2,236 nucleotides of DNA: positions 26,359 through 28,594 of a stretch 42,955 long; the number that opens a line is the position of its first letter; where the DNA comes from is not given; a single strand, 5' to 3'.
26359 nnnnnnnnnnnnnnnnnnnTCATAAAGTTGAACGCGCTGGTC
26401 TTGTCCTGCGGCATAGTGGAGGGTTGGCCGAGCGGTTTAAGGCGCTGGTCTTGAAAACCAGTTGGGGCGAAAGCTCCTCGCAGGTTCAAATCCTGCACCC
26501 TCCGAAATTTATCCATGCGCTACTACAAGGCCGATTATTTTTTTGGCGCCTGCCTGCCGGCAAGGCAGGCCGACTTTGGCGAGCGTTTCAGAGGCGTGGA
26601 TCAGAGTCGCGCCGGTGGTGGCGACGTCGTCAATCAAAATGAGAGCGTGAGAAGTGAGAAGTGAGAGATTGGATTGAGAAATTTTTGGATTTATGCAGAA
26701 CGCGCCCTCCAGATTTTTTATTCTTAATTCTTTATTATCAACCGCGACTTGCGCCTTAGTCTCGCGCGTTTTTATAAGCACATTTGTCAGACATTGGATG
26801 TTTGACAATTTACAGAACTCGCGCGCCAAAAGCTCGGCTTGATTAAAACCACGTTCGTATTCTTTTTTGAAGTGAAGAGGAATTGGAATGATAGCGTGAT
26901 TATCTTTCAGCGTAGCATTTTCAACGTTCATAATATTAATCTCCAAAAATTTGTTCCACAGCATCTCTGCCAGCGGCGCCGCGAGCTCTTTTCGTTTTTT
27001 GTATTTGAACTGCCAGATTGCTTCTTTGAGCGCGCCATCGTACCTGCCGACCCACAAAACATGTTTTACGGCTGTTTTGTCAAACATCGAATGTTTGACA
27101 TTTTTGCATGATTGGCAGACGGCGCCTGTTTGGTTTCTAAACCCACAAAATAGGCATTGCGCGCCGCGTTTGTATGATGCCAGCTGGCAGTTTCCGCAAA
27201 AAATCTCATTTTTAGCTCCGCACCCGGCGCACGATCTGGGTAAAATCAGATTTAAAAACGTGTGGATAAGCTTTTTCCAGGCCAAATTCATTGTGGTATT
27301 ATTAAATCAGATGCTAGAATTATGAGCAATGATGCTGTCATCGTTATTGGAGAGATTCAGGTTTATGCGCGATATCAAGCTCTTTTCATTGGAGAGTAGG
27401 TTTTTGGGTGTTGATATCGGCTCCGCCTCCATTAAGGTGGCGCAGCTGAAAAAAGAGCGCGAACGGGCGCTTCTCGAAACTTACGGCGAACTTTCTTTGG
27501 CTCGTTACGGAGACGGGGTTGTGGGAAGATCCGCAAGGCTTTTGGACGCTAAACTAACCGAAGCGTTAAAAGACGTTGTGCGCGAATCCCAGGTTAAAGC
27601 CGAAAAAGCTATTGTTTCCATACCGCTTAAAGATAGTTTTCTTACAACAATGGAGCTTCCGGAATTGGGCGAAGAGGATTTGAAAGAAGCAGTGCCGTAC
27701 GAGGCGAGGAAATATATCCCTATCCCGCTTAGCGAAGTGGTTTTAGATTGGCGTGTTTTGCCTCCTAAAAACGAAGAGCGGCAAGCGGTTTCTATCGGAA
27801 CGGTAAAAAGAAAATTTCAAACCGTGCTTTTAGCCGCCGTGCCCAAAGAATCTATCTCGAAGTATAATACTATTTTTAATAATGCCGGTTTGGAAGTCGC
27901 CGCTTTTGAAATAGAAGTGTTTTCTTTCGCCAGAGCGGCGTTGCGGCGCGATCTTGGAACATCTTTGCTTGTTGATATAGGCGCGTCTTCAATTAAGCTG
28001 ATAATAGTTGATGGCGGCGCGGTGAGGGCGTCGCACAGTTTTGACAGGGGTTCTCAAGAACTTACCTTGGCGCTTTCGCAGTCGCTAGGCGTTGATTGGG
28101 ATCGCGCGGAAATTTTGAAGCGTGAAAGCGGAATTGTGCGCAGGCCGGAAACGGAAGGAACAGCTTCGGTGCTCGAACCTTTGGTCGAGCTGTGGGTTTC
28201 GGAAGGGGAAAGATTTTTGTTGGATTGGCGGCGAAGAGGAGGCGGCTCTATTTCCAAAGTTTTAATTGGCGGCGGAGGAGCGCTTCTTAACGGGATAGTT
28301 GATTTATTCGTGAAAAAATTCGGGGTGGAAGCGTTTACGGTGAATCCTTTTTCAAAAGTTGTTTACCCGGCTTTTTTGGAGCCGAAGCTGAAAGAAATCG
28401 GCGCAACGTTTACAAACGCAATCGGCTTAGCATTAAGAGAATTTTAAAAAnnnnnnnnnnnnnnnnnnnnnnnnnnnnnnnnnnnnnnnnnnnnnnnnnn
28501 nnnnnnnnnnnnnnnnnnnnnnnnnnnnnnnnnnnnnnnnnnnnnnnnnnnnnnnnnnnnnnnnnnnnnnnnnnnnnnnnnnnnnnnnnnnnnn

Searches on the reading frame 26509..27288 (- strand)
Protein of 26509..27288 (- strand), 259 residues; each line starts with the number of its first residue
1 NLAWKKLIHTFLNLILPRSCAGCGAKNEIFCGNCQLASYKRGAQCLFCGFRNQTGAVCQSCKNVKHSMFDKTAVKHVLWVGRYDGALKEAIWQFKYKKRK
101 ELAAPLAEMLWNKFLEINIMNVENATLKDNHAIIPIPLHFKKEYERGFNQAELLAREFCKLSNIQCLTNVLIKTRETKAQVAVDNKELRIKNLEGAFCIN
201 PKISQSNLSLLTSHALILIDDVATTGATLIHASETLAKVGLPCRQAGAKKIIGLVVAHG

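Call 63: search_protein_families(library=pfam, proteins=[window:26509-27288:-], max_evalue=0.001)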
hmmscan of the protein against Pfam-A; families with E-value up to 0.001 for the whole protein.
window:26509-27288:- (259 aa): 2 families
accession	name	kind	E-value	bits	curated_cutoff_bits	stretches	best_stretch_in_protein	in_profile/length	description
PF18912.6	DZR_2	-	2.5e-05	24.4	27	1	11-62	1-56/56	Double zinc ribbon domain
PF00156.33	Pribosyltran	-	6.1e-05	22.8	26.3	1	151-241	44-115/158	Phosphoribosyl transferase domain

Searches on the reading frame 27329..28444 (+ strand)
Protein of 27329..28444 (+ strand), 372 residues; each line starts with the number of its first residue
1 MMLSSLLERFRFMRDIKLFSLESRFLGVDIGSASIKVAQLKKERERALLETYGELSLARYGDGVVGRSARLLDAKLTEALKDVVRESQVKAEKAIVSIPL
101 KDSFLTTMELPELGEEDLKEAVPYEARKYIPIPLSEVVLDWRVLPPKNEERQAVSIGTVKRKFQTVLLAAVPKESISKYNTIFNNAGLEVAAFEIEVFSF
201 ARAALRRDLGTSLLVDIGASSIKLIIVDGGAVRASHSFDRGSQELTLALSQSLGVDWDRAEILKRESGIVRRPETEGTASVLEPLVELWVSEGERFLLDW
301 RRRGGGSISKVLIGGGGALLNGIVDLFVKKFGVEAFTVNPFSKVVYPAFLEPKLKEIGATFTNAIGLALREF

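Call 63: search_protein_families(library=pfam, proteins=[window:27329-28444:+], max_evalue=0.001)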
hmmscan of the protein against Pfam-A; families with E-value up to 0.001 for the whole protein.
window:27329-28444:+ (372 aa): 2 families
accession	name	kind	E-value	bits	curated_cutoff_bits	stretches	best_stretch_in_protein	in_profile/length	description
PF11104.14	PilM_2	-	1.9e-37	129.4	27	1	27-372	1-340/340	Type IV pilus assembly protein PilM;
PF14450.12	FtsA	-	2.1e-10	41.5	31.8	1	214-340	2-112/127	Cell division protein FtsA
